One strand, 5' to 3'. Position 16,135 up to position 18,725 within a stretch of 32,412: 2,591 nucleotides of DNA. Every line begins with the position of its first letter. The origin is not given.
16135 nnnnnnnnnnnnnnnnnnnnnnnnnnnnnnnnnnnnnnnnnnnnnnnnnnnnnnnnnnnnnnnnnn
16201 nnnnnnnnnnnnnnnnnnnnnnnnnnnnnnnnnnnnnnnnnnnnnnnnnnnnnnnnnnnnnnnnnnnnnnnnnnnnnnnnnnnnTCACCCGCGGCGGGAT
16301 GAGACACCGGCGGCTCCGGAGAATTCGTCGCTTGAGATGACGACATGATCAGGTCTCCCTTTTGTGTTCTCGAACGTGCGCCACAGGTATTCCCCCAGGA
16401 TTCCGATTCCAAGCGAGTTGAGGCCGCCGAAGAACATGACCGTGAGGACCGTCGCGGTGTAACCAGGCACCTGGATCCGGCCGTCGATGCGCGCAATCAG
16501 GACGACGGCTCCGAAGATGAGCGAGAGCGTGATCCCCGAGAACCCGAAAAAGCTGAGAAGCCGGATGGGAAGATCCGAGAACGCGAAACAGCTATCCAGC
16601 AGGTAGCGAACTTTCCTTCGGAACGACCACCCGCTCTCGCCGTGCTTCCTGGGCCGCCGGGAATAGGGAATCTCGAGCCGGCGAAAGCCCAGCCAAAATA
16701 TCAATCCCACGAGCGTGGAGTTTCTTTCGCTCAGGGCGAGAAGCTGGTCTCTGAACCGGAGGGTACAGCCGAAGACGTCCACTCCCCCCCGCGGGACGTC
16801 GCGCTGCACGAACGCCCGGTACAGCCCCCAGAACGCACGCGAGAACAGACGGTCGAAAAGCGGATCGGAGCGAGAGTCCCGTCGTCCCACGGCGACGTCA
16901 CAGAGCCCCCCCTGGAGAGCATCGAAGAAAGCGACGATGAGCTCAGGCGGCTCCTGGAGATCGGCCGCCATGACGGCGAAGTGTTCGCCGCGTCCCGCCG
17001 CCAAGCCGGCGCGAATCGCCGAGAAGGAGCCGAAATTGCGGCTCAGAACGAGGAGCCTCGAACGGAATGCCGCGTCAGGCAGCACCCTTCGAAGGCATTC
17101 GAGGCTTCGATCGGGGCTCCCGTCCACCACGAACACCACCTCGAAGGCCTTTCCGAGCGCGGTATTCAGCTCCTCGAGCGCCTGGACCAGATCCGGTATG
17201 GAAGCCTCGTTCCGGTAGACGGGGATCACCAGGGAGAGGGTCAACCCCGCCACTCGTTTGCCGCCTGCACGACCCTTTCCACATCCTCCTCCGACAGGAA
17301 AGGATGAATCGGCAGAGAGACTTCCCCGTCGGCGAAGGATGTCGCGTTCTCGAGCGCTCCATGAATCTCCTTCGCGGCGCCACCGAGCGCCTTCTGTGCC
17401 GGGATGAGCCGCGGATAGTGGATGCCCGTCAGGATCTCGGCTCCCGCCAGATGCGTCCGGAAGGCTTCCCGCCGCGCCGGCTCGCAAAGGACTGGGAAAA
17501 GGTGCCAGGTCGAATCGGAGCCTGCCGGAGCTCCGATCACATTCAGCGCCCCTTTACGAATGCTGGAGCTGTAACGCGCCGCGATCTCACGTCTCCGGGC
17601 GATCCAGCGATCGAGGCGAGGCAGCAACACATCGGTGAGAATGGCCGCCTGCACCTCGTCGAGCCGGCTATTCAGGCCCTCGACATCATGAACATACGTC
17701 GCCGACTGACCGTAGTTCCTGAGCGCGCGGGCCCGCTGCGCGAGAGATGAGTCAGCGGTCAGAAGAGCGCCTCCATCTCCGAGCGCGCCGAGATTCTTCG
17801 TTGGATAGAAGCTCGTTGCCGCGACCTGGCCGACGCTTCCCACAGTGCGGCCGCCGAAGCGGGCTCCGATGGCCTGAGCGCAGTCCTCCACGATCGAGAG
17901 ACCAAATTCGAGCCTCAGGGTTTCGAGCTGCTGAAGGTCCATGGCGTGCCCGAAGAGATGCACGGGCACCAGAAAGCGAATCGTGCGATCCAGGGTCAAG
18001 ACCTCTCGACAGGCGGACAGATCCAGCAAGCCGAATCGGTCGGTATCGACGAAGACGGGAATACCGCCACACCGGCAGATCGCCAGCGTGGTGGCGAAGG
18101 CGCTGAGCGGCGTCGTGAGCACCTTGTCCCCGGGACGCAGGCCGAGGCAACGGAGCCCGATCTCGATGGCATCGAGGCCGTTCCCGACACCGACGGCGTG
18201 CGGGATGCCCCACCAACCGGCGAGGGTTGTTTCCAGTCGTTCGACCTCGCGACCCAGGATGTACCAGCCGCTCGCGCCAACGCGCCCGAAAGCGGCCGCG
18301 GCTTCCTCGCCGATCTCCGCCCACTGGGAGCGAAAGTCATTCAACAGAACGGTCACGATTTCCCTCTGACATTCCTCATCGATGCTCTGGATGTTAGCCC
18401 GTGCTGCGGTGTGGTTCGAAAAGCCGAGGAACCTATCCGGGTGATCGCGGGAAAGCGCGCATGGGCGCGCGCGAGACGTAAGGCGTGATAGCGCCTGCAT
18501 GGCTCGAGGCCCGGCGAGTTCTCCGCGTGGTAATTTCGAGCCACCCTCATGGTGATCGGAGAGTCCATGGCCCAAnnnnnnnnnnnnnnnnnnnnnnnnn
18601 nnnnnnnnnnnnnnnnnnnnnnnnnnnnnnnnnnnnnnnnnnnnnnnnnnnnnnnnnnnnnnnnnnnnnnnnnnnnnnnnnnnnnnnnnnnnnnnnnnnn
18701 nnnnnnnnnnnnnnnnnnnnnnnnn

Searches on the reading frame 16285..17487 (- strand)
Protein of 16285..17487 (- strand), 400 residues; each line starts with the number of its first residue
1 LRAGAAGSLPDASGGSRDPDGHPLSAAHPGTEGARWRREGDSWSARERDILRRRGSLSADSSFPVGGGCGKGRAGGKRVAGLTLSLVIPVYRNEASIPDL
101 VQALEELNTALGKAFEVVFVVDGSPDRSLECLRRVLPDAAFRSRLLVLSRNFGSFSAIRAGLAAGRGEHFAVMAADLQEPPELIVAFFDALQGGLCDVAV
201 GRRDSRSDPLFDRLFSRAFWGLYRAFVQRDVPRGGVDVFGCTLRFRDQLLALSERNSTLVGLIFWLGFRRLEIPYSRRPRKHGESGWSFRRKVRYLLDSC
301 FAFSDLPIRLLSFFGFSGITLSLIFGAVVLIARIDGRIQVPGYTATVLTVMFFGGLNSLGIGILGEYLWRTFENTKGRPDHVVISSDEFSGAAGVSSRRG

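Call 5: search_protein_families(library=pfam, proteins=[window:16285-17487:-], max_evalue=0.01)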
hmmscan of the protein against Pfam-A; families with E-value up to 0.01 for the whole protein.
window:16285-17487:- (400 aa): 1 family
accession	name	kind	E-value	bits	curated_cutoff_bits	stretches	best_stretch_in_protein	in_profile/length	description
PF00535.33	Glycos_transf_2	-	3.8e-18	66.4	23.3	1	85-227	1-142/168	Glycosyl transferase family 2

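Call 6: search_protein_families(library=ncbifam, proteins=[window:16285-17487:-], max_evalue=0.01)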
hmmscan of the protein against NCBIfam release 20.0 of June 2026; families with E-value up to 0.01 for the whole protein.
window:16285-17487:- (400 aa): 7 families
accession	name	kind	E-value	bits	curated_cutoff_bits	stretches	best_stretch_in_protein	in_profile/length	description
NF047588.1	GlcsyltransPgfSStrep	equivalog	1.6e-53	181.9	500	1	83-385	2-304/308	glycosyltransferase PgfS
NF007986.1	PRK10714.1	equivalog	8.6e-35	120.2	529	1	84-383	8-308/316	undecaprenyl-phosphate 4-deoxy-4-formamido-L-arabinose transferase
NF041875.1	EPS_EpsD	equivalog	4.9e-09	36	370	1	84-246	1-163/325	exopolysaccharide biosynthesis glycosyltransferase EpsD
NF007482.0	PRK10073.1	equivalog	4.2e-07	29.3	423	1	83-186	7-105/334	glycosyltransferase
TIGR03937.1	PgaC_IcaA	equivalog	6.8e-06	25.3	422.3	1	83-176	46-135/407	poly-beta-1,6-N-acetyl-D-glucosamine synthase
TIGR04283.1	glyco_like_mftF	equivalog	2.2e-05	24.2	182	1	84-184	1-90/221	TIGR04283 family arsenosugar biosynthesis glycosyltransferase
TIGR03965.1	mycofact_glyco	equivalog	0.00012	21.1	280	1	84-178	76-166/467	mycofactocin biosynthesis glycosyltransferase MftF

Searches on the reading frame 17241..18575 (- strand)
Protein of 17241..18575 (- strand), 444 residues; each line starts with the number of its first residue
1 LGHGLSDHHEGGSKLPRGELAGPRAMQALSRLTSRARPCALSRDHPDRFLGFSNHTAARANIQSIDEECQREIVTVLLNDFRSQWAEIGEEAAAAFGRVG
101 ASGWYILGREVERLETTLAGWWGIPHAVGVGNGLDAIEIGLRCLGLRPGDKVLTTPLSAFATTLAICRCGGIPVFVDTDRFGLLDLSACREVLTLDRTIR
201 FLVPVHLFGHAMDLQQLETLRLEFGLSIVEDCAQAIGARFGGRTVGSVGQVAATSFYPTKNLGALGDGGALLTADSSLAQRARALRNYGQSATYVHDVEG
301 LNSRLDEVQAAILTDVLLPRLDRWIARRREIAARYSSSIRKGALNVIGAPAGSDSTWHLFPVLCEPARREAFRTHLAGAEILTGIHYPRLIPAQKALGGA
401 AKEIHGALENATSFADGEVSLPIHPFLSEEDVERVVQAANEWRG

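Call 5: search_protein_families(library=pfam, proteins=[window:17241-18575:-], max_evalue=0.01)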
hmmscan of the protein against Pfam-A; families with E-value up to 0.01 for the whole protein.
window:17241-18575:- (444 aa): 1 family
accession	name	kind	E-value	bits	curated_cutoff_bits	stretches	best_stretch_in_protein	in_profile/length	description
PF01041.23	DegT_DnrJ_EryC1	-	2.2e-89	300.7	19.8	1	88-438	3-358/360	DegT/DnrJ/EryC1/StrS aminotransferase family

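Call 6: search_protein_families(library=ncbifam, proteins=[window:17241-18575:-], max_evalue=0.01)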
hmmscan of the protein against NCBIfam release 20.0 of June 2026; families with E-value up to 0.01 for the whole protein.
window:17241-18575:- (444 aa): 7 families
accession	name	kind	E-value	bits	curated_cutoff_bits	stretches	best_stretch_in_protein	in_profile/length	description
TIGR03588.1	PseC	equivalog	3.9e-57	193.9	423.5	1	91-438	12-375/380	UDP-4-amino-4,6-dideoxy-N-acetyl-beta-L-altrosamine transaminase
TIGR04181.1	NHT_00031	hypoth_equivalog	7.7e-47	159.9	420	1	107-383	28-322/359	LegC family aminotransferase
NF008658.2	PRK11658.1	equivalog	1.7e-45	155.3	631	1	87-440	11-374/379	UDP-4-amino-4-deoxy-L-arabinose aminotransferase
NF008687.0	PRK11706.1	equivalog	2e-37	128.9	375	1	135-441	57-372/375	dTDP-4-amino-4,6-dideoxygalactose transaminase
NF011936.0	PRK15407.1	equivalog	1.9e-32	112.6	423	2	103-291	59-253/440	lipopolysaccharide biosynthesis protein RfbH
TIGR04427.1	PLP_DesI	equivalog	3.6e-32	111.9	650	1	111-437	54-377/390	dTDP-4-dehydro-6-deoxyglucose aminotransferase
TIGR02379.1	ECA_wecE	subfamily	2.8e-28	98.7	434.85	1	136-439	58-371/376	dTDP-4-amino-4,6-dideoxy-D-glucose transaminase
